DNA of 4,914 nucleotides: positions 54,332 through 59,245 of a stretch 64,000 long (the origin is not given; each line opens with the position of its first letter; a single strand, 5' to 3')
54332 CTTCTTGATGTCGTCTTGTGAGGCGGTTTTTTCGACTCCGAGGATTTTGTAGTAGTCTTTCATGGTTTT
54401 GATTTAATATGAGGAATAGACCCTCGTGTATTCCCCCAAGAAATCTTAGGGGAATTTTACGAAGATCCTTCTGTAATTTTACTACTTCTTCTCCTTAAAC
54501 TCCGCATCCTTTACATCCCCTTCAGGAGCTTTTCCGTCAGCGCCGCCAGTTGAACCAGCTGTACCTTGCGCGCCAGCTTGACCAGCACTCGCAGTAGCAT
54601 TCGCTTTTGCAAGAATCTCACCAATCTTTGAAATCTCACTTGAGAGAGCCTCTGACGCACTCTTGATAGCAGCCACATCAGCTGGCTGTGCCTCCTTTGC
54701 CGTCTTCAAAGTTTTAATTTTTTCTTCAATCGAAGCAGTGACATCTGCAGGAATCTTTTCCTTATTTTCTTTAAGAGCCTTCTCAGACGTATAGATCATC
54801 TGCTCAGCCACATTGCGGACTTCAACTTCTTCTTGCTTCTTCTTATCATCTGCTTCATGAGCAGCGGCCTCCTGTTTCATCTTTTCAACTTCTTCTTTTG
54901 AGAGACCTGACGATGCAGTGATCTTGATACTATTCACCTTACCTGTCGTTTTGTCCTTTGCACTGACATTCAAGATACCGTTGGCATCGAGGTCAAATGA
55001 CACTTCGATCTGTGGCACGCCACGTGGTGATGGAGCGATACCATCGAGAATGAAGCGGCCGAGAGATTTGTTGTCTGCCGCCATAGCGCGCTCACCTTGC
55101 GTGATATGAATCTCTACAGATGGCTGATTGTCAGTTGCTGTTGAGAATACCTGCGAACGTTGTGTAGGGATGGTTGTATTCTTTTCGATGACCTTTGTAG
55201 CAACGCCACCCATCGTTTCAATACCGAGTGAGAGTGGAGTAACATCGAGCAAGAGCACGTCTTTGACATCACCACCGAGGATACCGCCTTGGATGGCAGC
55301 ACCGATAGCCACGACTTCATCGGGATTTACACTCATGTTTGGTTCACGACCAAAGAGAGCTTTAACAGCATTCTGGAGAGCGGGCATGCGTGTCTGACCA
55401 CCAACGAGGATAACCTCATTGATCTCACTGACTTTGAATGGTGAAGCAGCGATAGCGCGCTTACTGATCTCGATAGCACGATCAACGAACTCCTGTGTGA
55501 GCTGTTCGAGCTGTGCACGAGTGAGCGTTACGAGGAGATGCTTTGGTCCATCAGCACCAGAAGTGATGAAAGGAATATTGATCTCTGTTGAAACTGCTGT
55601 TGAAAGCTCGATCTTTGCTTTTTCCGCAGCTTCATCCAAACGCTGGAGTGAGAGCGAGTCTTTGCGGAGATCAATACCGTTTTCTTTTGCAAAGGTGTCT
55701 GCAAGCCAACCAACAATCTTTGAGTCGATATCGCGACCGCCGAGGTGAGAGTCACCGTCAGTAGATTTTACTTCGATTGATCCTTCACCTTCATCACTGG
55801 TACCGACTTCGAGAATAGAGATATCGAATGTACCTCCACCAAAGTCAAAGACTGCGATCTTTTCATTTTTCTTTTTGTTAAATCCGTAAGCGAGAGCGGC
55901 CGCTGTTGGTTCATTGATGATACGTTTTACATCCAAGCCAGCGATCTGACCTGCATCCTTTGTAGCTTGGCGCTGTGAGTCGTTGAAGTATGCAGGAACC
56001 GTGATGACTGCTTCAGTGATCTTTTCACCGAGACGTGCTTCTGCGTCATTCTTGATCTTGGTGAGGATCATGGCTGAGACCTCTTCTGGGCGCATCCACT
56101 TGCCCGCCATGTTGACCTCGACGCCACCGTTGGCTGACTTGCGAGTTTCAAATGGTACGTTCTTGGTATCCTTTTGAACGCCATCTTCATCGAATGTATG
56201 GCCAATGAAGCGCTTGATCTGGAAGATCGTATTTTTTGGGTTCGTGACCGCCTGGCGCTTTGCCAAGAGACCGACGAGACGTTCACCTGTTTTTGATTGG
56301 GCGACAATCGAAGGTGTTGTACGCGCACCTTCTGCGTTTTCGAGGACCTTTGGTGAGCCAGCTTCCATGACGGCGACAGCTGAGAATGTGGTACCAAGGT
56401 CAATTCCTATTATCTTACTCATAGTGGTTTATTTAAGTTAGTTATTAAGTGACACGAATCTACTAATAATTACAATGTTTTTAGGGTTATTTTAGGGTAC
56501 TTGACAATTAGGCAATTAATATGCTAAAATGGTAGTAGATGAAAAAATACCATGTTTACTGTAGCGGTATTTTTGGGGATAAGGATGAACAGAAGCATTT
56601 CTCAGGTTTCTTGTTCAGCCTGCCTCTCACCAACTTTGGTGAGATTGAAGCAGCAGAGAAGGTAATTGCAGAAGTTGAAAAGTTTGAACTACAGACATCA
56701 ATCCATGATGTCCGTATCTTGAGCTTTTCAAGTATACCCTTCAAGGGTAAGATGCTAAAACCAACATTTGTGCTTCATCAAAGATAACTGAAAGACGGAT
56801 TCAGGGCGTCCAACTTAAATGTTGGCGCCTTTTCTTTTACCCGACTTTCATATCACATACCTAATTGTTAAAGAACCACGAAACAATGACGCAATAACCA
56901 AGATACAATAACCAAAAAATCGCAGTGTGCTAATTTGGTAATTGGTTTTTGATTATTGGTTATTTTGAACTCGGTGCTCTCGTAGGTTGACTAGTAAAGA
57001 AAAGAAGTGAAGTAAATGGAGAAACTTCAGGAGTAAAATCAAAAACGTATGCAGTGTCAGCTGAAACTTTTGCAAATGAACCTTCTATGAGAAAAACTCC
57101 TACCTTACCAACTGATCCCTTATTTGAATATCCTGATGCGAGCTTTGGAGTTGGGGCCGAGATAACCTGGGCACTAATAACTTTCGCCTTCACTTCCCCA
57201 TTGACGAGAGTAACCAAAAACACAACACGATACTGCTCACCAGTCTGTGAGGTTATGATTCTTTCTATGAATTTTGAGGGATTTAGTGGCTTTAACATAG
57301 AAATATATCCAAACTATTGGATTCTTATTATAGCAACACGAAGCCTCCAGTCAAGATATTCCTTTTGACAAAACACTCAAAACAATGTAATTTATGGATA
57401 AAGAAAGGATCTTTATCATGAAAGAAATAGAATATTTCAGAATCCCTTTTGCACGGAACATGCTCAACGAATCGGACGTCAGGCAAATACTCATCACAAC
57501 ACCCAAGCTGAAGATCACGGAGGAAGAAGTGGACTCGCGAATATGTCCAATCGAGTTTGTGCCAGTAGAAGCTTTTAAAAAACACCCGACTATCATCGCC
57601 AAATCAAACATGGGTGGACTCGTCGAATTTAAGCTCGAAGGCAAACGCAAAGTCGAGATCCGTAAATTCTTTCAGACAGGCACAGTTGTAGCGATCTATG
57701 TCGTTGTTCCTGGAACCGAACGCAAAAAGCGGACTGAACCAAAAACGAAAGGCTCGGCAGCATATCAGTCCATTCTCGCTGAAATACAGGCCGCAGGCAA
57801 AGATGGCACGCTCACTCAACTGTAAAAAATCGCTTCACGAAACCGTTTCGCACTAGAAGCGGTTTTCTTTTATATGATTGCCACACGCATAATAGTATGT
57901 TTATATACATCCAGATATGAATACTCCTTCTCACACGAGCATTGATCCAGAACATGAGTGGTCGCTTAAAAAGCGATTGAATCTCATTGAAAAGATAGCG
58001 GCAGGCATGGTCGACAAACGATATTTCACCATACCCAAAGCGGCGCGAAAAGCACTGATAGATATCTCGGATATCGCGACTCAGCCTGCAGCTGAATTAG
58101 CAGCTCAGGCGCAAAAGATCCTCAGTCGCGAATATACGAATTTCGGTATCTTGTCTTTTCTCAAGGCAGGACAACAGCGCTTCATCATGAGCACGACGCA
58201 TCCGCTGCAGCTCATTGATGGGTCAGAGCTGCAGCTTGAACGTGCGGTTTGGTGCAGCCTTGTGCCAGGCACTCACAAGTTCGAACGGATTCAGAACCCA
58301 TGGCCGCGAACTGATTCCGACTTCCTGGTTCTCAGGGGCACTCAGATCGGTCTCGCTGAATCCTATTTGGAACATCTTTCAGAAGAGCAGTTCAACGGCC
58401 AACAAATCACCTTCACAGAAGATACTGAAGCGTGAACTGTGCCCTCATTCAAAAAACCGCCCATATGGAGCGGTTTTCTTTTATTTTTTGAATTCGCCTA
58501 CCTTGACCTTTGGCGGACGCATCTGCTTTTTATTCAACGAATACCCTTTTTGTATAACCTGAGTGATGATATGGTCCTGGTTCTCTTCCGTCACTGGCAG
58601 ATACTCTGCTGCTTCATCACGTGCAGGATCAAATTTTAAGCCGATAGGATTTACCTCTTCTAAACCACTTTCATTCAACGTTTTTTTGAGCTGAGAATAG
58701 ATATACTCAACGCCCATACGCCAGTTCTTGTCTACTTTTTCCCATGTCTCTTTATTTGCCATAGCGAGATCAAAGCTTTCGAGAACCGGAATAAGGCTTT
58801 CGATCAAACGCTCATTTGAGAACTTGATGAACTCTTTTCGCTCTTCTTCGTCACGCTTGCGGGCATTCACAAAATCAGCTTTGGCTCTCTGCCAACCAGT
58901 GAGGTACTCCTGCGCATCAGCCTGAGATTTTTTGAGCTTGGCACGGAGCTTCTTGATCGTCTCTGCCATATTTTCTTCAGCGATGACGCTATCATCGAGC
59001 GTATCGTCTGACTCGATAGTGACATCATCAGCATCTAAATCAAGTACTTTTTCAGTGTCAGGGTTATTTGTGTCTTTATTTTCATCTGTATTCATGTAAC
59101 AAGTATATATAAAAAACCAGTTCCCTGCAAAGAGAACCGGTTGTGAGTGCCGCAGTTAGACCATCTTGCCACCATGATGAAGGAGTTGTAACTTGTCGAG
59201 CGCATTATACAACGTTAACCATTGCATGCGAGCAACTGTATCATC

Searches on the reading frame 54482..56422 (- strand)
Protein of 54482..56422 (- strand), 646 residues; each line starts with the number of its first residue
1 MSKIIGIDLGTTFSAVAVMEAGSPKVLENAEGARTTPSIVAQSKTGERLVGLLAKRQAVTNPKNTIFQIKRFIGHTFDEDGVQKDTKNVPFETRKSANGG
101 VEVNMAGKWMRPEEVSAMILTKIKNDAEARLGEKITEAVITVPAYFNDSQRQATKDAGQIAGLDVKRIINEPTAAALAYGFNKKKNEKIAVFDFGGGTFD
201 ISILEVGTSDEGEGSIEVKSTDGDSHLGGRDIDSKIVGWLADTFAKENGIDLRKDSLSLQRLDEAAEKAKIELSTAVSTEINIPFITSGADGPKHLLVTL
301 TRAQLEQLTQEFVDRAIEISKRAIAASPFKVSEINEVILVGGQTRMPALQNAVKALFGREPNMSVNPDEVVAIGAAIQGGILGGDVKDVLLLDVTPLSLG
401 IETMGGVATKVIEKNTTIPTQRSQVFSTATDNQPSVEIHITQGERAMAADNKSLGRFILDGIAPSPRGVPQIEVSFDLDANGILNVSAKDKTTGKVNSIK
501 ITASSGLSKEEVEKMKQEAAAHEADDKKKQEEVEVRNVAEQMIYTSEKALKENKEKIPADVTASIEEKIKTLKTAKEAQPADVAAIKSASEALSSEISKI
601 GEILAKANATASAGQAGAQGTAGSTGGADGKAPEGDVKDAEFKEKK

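Call 18: find_related_loci(query=window:54482-56422:-, collection=genome_contigs, flank=10000)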
Query window:54482-56422:- (646 aa) in genome_contigs; peptide patterns used: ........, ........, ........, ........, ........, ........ (x = any residue, [..] = any of these).
599 stretches matched a pattern (row limit reached: there are more); 534 encode a relative of the query (tblastn E <= 1e-3); the best 80 are kept; 80 distinct loci.
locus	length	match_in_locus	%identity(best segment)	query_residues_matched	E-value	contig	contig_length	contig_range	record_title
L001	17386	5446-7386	79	1-646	0e+0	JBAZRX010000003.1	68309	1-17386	MAG: Candidatus Paceibacterota bacterium isolate SO_2017_GW1_159 NODE_2316_length_68309_cov_1.257077_OW334_2017, whole g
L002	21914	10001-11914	80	1-646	0e+0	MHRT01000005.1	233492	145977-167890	MAG: Candidatus Taylorbacteria bacterium RIFCSPHIGHO2_12_FULL_45_16 rifcsphigho2_12_scaffold_21, whole genome shotgun se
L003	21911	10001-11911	80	1-646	0e+0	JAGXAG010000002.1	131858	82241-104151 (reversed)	MAG: Patescibacteria group bacterium isolate REEB71 contig-150_76, whole genome shotgun sequence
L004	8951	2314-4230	79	1-646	0e+0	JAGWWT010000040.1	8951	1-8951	MAG: Patescibacteria group bacterium isolate REEB45 contig-150_10169, whole genome shotgun sequence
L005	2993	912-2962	79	1-646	0e+0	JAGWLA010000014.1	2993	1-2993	MAG: Patescibacteria group bacterium isolate REEB174 contig-150_51853, whole genome shotgun sequence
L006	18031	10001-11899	77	1-644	0e+0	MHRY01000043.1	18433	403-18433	MAG: Candidatus Taylorbacteria bacterium RIFCSPLOWO2_01_FULL_45_34b rifcsplowo2_01_scaffold_7029, whole genome shotgun s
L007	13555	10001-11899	75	1-642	0e+0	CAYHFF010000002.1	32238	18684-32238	MAG TPA_asm: uncultured Candidatus Saccharibacteria bacterium isolate ERP119705_co13_209 genome assembly, contig: NODE_1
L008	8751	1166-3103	75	1-646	0e+0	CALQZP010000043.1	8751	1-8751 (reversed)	MAG: Candidatus Nomurabacteria bacterium isolate MaH-04nov19-71 genome assembly, contig: MaH-04nov19-C20284, whole genom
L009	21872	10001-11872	77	1-640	0e+0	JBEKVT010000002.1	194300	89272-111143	MAG: Minisyncoccia bacterium isolate SPRUCE 610 SPRUCE_610_2, whole genome shotgun sequence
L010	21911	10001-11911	75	1-646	0e+0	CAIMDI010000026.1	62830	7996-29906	Candidatus Taylorbacteria bacterium isolate KTt_bin-0984 genome assembly, contig: bin-0984:26/36, whole genome shotgun s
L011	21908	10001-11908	73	1-646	0e+0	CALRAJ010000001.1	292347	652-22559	MAG: Candidatus Taylorbacteria bacterium isolate CH-Oct18-75 genome assembly, contig: CH-Oct18-C13, whole genome shotgun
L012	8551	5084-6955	72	1-644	0e+0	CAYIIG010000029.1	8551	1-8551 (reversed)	MAG TPA_asm: uncultured Candidatus Saccharibacteria bacterium isolate ERP119705_co20_252 genome assembly, contig: NODE_1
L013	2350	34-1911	70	1-636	0e+0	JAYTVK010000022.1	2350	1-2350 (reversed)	MAG: Candidatus Lloydbacteria bacterium isolate GFS_5687 GFS_5687_21, whole genome shotgun sequence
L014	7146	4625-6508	70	1-639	0e+0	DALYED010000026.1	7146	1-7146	MAG TPA_asm: Candidatus Paceibacterota bacterium isolate CTOTU14244 NODE_2797_length_7146_cov_3.513327, whole genome sho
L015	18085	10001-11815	72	1-607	0e+0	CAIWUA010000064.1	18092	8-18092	Candidatus Adlerbacteria bacterium isolate T7_bin-136 genome assembly, contig: bin-136:64/74, whole genome shotgun seque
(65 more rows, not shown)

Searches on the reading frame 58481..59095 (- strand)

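Call 35: search_protein_families(library=pfam, proteins=[window:58481-59095:-], max_evalue=0.001)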
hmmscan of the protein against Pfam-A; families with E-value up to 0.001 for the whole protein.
window:58481-59095:- (204 aa): 1 family
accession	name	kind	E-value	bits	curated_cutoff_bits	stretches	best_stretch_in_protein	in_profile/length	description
PF01025.24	GrpE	-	2.4e-34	118.8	25.8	1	40-200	6-164/165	GrpE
